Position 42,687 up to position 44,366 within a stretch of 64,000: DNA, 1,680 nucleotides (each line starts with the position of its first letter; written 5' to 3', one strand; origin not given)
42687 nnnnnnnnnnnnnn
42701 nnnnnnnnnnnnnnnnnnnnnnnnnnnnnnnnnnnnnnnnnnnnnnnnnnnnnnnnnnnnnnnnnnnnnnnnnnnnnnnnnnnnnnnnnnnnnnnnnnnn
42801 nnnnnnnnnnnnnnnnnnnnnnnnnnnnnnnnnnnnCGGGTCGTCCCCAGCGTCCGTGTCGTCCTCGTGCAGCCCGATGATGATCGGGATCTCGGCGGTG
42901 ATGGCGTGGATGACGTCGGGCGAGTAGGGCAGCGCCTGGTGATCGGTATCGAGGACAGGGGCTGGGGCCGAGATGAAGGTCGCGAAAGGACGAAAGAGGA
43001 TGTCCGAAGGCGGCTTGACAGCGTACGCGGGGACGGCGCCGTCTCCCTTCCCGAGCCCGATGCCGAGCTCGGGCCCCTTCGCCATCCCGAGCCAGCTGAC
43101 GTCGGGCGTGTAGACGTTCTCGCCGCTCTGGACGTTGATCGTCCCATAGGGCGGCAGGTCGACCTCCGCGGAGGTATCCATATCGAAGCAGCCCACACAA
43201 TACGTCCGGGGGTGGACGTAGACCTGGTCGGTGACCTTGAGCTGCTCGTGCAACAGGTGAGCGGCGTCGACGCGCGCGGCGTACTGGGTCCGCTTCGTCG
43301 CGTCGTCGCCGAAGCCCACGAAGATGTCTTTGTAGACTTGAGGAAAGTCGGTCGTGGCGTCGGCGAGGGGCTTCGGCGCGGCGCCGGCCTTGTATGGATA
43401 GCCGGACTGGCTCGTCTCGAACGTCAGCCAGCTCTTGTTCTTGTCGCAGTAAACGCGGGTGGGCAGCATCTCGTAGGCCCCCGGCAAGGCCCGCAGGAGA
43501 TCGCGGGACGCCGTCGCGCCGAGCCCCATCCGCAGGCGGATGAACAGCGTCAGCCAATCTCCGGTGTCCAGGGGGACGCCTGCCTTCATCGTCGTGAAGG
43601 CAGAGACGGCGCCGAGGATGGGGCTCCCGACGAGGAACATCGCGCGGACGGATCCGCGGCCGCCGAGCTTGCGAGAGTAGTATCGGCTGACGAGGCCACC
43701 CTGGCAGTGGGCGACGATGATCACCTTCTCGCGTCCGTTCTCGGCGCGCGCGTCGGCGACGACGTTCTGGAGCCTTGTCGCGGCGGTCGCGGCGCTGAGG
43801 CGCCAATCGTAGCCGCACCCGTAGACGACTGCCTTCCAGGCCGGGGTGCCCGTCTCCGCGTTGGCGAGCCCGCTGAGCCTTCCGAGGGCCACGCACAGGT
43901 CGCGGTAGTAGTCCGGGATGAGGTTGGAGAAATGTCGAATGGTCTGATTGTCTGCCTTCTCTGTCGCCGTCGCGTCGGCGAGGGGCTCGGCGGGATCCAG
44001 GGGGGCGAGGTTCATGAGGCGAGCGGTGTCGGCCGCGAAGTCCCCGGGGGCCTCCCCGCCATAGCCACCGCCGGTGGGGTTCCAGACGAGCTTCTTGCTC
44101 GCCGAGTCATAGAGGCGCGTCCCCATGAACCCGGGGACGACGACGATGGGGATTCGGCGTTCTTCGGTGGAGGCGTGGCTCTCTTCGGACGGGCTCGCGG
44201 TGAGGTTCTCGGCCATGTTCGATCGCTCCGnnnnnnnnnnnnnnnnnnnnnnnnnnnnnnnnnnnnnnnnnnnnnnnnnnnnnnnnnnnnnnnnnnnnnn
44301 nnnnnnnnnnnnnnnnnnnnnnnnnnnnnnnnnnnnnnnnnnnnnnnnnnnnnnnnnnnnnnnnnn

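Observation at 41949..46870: VgrG with C-terminal peptidoglycan-binding domain followed by a two-domain effector: lipase-like alpha/beta hydrolase with Cys in the nucleophile elbow plus GH19/COG3179 lysozyme-like domain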

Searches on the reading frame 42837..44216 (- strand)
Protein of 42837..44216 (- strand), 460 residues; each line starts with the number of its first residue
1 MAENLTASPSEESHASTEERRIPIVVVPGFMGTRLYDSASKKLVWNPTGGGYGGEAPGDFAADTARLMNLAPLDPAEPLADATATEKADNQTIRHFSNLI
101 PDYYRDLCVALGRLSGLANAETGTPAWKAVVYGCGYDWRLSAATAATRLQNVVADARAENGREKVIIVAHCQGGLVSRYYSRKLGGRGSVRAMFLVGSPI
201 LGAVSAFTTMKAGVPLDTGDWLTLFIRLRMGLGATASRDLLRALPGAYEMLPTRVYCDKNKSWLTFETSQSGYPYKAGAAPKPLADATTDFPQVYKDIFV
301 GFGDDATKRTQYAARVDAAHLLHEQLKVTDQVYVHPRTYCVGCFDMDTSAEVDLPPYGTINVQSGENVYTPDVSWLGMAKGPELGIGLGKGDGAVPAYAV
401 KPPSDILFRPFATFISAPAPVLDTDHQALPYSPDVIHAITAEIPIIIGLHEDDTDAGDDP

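Call 5: search_protein_families(library=pfam, proteins=[window:42858-44216:-], max_evalue=10)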
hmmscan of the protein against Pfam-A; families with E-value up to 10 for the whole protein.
seq(453 aa): 9 families
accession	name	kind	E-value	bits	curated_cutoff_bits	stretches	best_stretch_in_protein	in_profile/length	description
PF02450.21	LCAT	-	1.7e-08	34.5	21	1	131-220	87-181/392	Lecithin:cholesterol acyltransferase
PF00561.26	Abhydrolase_1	-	3.2e-06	27.4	25.8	1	133-219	37-122/245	alpha/beta hydrolase fold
PF12697.13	Abhydrolase_6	-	3.7e-05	24.9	26.3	1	133-321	37-195/217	Alpha/beta hydrolase family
PF24322.2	Tle3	-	0.00025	21.1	27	1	142-177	161-196/321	T6SS Tle3 phospholipase effector domain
PF07819.20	PGAP1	-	0.0066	16.7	24.3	1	157-207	85-136/233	PGAP1-like alpha/beta domain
PF24096.1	DUF7379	-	0.082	13.3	33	1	136-204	41-116/191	Domain of unknown function (DUF7379)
PF16450.11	Prot_ATP_ID_OB_C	-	0.12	12.7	23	1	318-341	28-51/56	Proteasomal ATPase OB C-terminal domain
PF02089.21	Palm_thioest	-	0.19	11.8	26.8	1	145-204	54-114/254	Palmitoyl protein thioesterase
PF05057.20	DUF676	-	0.27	11.1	20.3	1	148-185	61-100/217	Putative serine esterase (DUF676)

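Call 8: find_homologous_proteins(query=window:42858-44216:-, max_evalue=0.001)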
Query seq(453 aa) (453 aa): 21 proteins with E <= 0.001 among 8000 candidates.
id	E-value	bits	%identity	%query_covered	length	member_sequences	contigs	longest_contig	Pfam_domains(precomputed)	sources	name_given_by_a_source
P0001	0.0e+0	1039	100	100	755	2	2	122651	PF02450.22,PF00561.27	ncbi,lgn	-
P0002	4.0e-238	809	76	100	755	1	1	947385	PF02450.22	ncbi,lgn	ncbi:MAG: hypothetical protein U0271_21260 [Polyangiaceae bacterium]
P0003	7.4e-229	778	73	100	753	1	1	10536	PF12697.14,PF02450.22,PF00561.27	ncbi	-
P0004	1.1e-54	204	36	82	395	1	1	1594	PF12697.14,PF02450.22,PF07819.20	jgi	jgi:pimeloyl-ACP methyl ester carboxylesterase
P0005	3.3e-53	199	36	58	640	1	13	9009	PF02450.22,PF00561.27,PF07819.20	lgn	-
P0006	9.5e-48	181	36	56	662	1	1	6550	PF12697.14,PF02450.22,PF00561.27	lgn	-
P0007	1.5e-47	181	39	57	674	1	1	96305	PF02450.22,PF00561.27,PF07819.20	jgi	jgi:pimeloyl-ACP methyl ester carboxylesterase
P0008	8.7e-47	178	36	56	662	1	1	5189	PF12697.14,PF02450.22,PF00561.27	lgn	-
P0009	3.4e-45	173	45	43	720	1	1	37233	PF12697.14,PF02450.22,PF00561.27,PF07819.20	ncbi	ncbi:MAG: alpha/beta fold hydrolase [Byssovorax sp.]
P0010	8.5e-45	171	44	53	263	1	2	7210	PF12697.14,PF02450.22,PF00561.27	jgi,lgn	jgi:pimeloyl-ACP methyl ester carboxylesterase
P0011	7.7e-44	168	43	45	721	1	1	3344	PF12697.14,PF02450.22,PF00561.27,PF07819.20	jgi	jgi:pimeloyl-ACP methyl ester carboxylesterase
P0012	8.7e-44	168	45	43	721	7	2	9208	PF12697.14,PF02450.22,PF00561.27,PF07819.20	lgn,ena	-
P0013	2.3e-41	160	35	59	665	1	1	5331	PF02450.22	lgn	-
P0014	7.0e-19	86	32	55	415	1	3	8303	PF02450.22,PF00561.27,PF07819.20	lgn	-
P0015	2.1e-11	61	26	52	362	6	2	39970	PF02089.22,PF05057.21,PF01674.25,PF02450.22,PF00561.27,PF07819.20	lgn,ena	-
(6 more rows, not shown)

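Call 12: find_encoding_contigs(protein=P0002, flank=10000, max_places=3)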
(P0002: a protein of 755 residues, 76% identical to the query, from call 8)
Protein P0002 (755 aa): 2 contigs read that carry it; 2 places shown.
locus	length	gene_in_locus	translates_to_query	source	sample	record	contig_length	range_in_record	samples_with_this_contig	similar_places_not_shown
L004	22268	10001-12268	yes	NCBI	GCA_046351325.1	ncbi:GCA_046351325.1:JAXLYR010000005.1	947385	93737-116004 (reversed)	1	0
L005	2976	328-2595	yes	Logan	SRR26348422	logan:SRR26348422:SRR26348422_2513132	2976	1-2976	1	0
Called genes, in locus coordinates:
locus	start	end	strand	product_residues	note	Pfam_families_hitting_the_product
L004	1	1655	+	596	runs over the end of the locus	PF12229:PG_binding_4 (weak), PF04294:VanW, PF07501:G5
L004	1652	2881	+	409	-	PF02441:Flavoprotein, PF04127:DFP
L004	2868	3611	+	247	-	PF02517:Rce1-like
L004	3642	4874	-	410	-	PF07690:MFS_1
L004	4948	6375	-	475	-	PF03283:PAE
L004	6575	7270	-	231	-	PF15579:Imm52 (weak)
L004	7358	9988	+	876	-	PF05954:Phage_GPD, PF04717:Phage_base_V, PF22178:Gp5_trimer_C, PF01471:PG_binding_1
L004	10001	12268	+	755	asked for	PF02450:LCAT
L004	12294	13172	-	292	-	-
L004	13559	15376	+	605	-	PF00015:MCPsignal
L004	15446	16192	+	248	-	-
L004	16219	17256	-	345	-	PF13175:AAA_15, PF13304:AAA_21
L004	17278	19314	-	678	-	PF01979:Amidohydro_1, PF07969:Amidohydro_3 (weak)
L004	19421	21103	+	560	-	-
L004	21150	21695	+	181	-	PF04391:DUF533, PF05099:TerB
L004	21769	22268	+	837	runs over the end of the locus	PF03544:TonB_C, PF07715:Plug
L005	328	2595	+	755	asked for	PF02450:LCAT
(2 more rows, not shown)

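Call 13: find_encoding_contigs(protein=P0003, flank=10000, max_places=3)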
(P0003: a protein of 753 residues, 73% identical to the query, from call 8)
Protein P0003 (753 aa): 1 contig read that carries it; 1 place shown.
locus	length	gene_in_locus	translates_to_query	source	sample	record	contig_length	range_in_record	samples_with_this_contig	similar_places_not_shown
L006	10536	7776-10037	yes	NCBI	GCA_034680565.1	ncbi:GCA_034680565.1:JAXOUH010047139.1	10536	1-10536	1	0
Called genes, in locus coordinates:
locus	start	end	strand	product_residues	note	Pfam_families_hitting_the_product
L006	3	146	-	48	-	?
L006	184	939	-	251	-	PF08022:FAD_binding_8, PF08030:NAD_binding_6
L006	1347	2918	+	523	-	PF00078:RVT_1, PF08388:GIIM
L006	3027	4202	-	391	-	PF13499:EF-hand_7, PF00036:EF-hand_1 (faint), PF13202:EF-hand_5 (faint), PF13405:EF-hand_6 (faint), PF01794:Ferric_reduct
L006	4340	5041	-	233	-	PF15579:Imm52 (weak)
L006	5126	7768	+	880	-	PF05954:Phage_GPD, PF04717:Phage_base_V, PF22178:Gp5_trimer_C, PF01471:PG_binding_1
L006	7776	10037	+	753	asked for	PF12697:Abhydrolase_6 (faint), PF00561:Abhydrolase_1 (faint), PF02450:LCAT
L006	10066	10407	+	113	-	-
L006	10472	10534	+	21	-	?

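Call 21: search_protein_representatives(protein=window:42837-44216:-)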
Query: 460 residues. Proteins with E-value up to 0.001 (for the whole library): 2831; up to 1e-10: 232; up to 1e-30: 78. The best 150 are listed.
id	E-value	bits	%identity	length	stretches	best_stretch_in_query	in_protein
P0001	0.0e+00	1055.2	100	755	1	1-460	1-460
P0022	3.8e-107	375.3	46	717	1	6-457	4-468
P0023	1.7e-104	366.5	44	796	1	6-458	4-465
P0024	4.6e-78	279.4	41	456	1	8-441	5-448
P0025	3.5e-75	269.9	40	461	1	6-443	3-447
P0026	2.8e-63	230.7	40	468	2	6-273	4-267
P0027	3.1e-60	220.6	39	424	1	20-355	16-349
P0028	2.1e-56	208.0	40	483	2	53-435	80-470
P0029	1.4e-54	202.0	34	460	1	11-445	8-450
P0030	1.4e-54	201.9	36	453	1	7-441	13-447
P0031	5.1e-54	200.1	39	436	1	16-402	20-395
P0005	1.1e-53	199.0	41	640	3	12-215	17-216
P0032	2.0e-53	198.2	36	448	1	7-441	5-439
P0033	3.1e-53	197.6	38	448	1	15-443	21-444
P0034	6.4e-52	193.2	41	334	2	152-370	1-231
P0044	7.0e-45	170.0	36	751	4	17-215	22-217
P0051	1.9e-43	165.3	42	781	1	21-303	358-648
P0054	6.5e-43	163.5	34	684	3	12-214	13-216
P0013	8.5e-42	159.8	42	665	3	10-215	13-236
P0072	4.0e-37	144.4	36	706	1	224-456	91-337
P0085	6.3e-33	130.6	40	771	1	21-273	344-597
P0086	1.8e-32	129.1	42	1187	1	20-275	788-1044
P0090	4.1e-31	124.6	41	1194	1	21-315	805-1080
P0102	2.0e-25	105.9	37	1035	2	21-272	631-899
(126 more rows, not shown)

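Call 23: search_protein_families(library=pfam, proteins=[P0022, P0023, P0072, P0051, P0085, P0086, P0090, P0102, P0054, P0044], max_evalue=0.001)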
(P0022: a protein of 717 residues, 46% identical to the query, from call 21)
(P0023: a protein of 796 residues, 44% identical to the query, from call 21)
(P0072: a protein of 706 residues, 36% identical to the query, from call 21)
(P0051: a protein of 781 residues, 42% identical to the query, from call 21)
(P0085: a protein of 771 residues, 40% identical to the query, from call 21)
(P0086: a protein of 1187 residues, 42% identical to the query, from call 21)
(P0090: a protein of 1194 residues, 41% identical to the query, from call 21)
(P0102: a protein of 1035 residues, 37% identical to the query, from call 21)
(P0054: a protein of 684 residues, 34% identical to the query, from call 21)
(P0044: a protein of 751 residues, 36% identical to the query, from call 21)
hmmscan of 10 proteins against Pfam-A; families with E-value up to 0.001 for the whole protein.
P0022 (717 aa): 3 families
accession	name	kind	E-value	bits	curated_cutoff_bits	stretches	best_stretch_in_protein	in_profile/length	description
PF02450.21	LCAT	-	5.5e-15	55.9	21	1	107-254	66-212/392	Lecithin:cholesterol acyltransferase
PF00561.26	Abhydrolase_1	-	6.9e-06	26.3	25.8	1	144-212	55-130/245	alpha/beta hydrolase fold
PF07819.20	PGAP1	-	0.00017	21.8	24.3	1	152-200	85-134/233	PGAP1-like alpha/beta domain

P0023 (796 aa): 3 families
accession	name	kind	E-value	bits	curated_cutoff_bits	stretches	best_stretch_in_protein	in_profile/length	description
PF02450.21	LCAT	-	2e-07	31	21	1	128-211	88-177/392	Lecithin:cholesterol acyltransferase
PF24322.2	Tle3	-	0.00023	21.2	27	1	140-195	163-220/321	T6SS Tle3 phospholipase effector domain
PF12697.13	Abhydrolase_6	-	0.00087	20.4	26.3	0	105-275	11-148/217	Alpha/beta hydrolase family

P0072 (706 aa): 0 families

P0051 (781 aa): 7 families
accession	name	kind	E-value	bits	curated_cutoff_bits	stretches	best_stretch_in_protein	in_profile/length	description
PF02450.21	LCAT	-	7.6e-15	55.5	21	1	477-567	87-178/392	Lecithin:cholesterol acyltransferase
PF00561.26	Abhydrolase_1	-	4.9e-08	33.4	25.8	1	491-558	51-113/245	alpha/beta hydrolase fold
PF00691.25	OmpA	-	2e-07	31.7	27.2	1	71-178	2-98/98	OmpA family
PF07819.20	PGAP1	-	5.8e-06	26.7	24.3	1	504-556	86-134/233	PGAP1-like alpha/beta domain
PF24096.1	DUF7379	-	9.4e-05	22.9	33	1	510-557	71-118/191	Domain of unknown function (DUF7379)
PF12697.13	Abhydrolase_6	-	0.00022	22.4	26.3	1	466-559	19-94/217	Alpha/beta hydrolase family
PF12146.15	Hydrolase_4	-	0.00042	20.1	27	1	495-552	62-112/239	Serine aminopeptidase, S33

P0085 (771 aa): 6 families
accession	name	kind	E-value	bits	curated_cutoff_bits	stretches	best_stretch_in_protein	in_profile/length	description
PF00045.24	Hemopexin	-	2.5e-16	59.8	21.3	2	102-145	1-42/45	Hemopexin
PF02450.21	LCAT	-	1.5e-09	38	21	1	448-542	87-178/392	Lecithin:cholesterol acyltransferase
PF01471.23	PG_binding_1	-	6.2e-08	33.2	23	1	235-298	1-57/57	Putative peptidoglycan binding domain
PF24096.1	DUF7379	-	1.3e-06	29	33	1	423-548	14-134/191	Domain of unknown function (DUF7379)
PF07819.20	PGAP1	-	2.8e-06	27.7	24.3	1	476-535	87-138/233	PGAP1-like alpha/beta domain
PF00561.26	Abhydrolase_1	-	4.2e-05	23.8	25.8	1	468-542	57-118/245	alpha/beta hydrolase fold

P0086 (1187 aa): 4 families
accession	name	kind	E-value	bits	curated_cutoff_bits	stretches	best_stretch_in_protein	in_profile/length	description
PF00082.27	Peptidase_S8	-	1.2e-32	113.8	21.8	2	422-537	165-276/288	Subtilase family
PF01471.23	PG_binding_1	-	3.2e-12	46.9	23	1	693-746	4-57/57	Putative peptidoglycan binding domain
PF02450.21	LCAT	-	1.1e-08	35.2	21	1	889-1022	84-205/392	Lecithin:cholesterol acyltransferase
PF07819.20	PGAP1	-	0.00031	21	24.3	1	920-976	86-134/233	PGAP1-like alpha/beta domain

P0090 (1194 aa): 5 families
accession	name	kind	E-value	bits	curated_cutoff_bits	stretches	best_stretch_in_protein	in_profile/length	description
PF00082.27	Peptidase_S8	-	5.6e-19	69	21.8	1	447-576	151-287/288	Subtilase family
PF00561.26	Abhydrolase_1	-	1.8e-10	41.3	25.8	1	923-1002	51-131/245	alpha/beta hydrolase fold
PF02450.21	LCAT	-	1.7e-09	37.9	21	1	909-991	87-176/392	Lecithin:cholesterol acyltransferase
PF07819.20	PGAP1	-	1.8e-05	25.1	24.3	1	927-982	76-134/233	PGAP1-like alpha/beta domain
PF12146.15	Hydrolase_4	-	0.00031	20.5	27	1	927-1004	62-139/239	Serine aminopeptidase, S33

P0102 (1035 aa): 3 families
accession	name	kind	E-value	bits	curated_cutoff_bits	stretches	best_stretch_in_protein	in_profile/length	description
PF00082.27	Peptidase_S8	-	1.2e-22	81.1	21.8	1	125-575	1-275/288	Subtilase family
PF02450.21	LCAT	-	1.2e-10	41.6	21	1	745-832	87-175/392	Lecithin:cholesterol acyltransferase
PF07819.20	PGAP1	-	2.6e-05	24.5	24.3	1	774-824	88-134/233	PGAP1-like alpha/beta domain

P0054 (684 aa): 2 families
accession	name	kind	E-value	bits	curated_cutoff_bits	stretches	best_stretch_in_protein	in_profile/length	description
PF02450.21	LCAT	-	4.4e-07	29.9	21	1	134-215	88-175/392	Lecithin:cholesterol acyltransferase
PF00561.26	Abhydrolase_1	-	1.4e-06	28.6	25.8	1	148-215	52-119/245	alpha/beta hydrolase fold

P0044 (751 aa): 7 families
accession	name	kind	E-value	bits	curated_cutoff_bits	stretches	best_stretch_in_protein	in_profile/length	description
PF02450.21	LCAT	-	2.6e-11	43.8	21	1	135-217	89-177/392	Lecithin:cholesterol acyltransferase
PF00561.26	Abhydrolase_1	-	3.7e-07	30.5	25.8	1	150-206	54-106/245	alpha/beta hydrolase fold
PF07819.20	PGAP1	-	6e-07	29.9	24.3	1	161-210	87-137/233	PGAP1-like alpha/beta domain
PF06259.18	Abhydrolase_8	-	5.2e-06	26.7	20.5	1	145-221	88-162/178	Alpha/beta hydrolase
PF24096.1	DUF7379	-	3.2e-05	24.4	33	1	148-211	54-121/191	Domain of unknown function (DUF7379)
PF12697.13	Abhydrolase_6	-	0.00016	22.8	26.3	1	150-207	53-100/217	Alpha/beta hydrolase family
PF02089.21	Palm_thioest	-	0.00026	21.2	26.8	0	155-205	58-113/254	Palmitoyl protein thioesterase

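Call 25: find_encoding_contigs(protein=P0022, flank=10000, max_places=3)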
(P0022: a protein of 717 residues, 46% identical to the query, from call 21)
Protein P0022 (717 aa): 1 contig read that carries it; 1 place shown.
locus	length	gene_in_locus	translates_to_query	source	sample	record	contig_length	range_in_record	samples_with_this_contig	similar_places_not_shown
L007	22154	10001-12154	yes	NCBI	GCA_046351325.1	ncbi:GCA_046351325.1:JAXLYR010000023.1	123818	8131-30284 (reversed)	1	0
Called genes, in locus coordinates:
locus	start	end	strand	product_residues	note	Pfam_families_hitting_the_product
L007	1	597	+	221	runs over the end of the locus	-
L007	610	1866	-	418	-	PF01564:Spermine_synth, PF08241:Methyltransf_11 (faint), PF13649:Methyltransf_25 (weak)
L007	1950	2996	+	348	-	-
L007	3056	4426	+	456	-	-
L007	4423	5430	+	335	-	PF00089:Trypsin, PF13365:Trypsin_2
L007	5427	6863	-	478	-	PF13026:DUF3887, PF12740:PETase (faint), PF01738:DLH (faint), PF02129:Peptidase_S15, PF00561:Abhydrolase_1 (weak), PF20434:BD-FAE (faint), PF12697:Abhydrolase_6, PF12146:Hydrolase_4, +2 more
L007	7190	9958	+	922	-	PF05954:Phage_GPD, PF04717:Phage_base_V, PF22178:Gp5_trimer_C, PF01471:PG_binding_1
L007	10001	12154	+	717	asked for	PF02450:LCAT, PF00561:Abhydrolase_1 (weak)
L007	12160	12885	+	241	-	-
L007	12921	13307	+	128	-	PF14107:DUF4280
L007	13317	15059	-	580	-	-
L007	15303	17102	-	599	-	PF23759:GBD_T9SS_assoc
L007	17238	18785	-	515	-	-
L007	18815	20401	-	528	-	PF00587:tRNA-synt_2b, PF03129:HGTP_anticodon, PF09180:ProRS-C_1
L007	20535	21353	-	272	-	PF05013:FGase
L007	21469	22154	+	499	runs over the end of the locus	PF00890:FAD_binding_2 (weak), PF01266:DAO, PF01494:FAD_binding_3 (weak), PF01593:Amino_oxidase, PF01946:Thi4 (faint), PF03486:HI0933_like (faint), PF12831:FAD_oxidored (weak), PF13450:NAD_binding_8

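Call 26: find_encoding_contigs(protein=P0023, flank=10000, max_places=3)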
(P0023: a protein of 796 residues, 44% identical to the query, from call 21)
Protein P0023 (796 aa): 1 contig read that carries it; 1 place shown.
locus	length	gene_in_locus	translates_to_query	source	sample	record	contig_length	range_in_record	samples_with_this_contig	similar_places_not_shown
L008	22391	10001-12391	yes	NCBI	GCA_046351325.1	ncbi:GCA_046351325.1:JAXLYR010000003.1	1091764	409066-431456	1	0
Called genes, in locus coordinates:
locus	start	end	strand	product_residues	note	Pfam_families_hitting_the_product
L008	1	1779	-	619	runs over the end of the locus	PF00989:PAS, PF13188:PAS_8, PF13426:PAS_9, PF08448:PAS_4, PF00989:PAS, PF08448:PAS_4, PF00512:HisKA, PF02518:HATPase_c, +3 more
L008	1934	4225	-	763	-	PF23139:OB_YrrC, PF14520:HHH_5 (weak), PF14490:HHH_RecD2, PF13245:AAA_19, PF13604:AAA_30, PF20720:nSTAND3 (weak), PF18335:SH3_13, PF13538:UvrD_C_2, +3 more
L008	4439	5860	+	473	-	-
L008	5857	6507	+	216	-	-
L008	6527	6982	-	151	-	-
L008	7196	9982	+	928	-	PF05954:Phage_GPD, PF04717:Phage_base_V, PF22178:Gp5_trimer_C, PF01471:PG_binding_1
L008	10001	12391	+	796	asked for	PF02450:LCAT (weak)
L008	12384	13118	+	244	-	PF15579:Imm52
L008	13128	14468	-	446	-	PF26514:DUF8173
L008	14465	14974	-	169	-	-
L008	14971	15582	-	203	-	PF04542:Sigma70_r2, PF08281:Sigma70_r4_2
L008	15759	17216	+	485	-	PF00478:IMPDH, PF00571:CBS, PF03060:NMO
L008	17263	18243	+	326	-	PF00484:Pro_CA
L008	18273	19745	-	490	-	PF00069:Pkinase, PF07714:PK_Tyr_Ser-Thr, PF01636:APH (faint), PF03109:ABC1 (weak)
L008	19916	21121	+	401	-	-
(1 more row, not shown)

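Call 32: find_encoding_contigs(protein=P0009, flank=10000, max_places=2)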
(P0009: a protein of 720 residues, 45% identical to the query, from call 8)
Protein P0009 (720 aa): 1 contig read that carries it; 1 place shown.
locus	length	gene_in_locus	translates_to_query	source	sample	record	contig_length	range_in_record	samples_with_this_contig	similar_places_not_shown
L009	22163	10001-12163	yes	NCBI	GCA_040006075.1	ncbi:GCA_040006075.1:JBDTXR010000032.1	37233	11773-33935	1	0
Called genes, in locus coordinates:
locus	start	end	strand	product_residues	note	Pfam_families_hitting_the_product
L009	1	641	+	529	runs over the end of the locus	-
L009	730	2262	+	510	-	-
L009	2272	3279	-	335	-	-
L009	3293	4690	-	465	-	PF00069:Pkinase, PF01636:APH (faint), PF07714:PK_Tyr_Ser-Thr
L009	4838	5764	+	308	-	PF05685:Uma2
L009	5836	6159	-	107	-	-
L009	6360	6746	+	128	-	PF14107:DUF4280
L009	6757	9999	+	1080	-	PF05954:Phage_GPD, PF04717:Phage_base_V, PF22178:Gp5_trimer_C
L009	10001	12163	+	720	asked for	PF02450:LCAT, PF12697:Abhydrolase_6 (faint), PF00561:Abhydrolase_1, PF07819:PGAP1 (weak)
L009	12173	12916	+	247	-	PF15579:Imm52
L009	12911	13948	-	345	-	-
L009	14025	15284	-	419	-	PF04542:Sigma70_r2, PF08281:Sigma70_r4_2, PF20239:DUF6596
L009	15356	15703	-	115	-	PF03795:YCII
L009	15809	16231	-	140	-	PF00042:Globin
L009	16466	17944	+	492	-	PF01590:GAF, PF13185:GAF_2, PF00158:Sigma54_activat, PF14532:Sigma54_activ_2, PF07728:AAA_5 (faint), PF25601:AAA_lid_14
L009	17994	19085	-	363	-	-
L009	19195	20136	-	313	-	PF11617:Cu-binding_MopE (weak)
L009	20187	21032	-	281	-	-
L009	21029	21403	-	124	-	-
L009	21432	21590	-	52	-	-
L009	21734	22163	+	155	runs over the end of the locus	PF00578:AhpC-TSA, PF08534:Redoxin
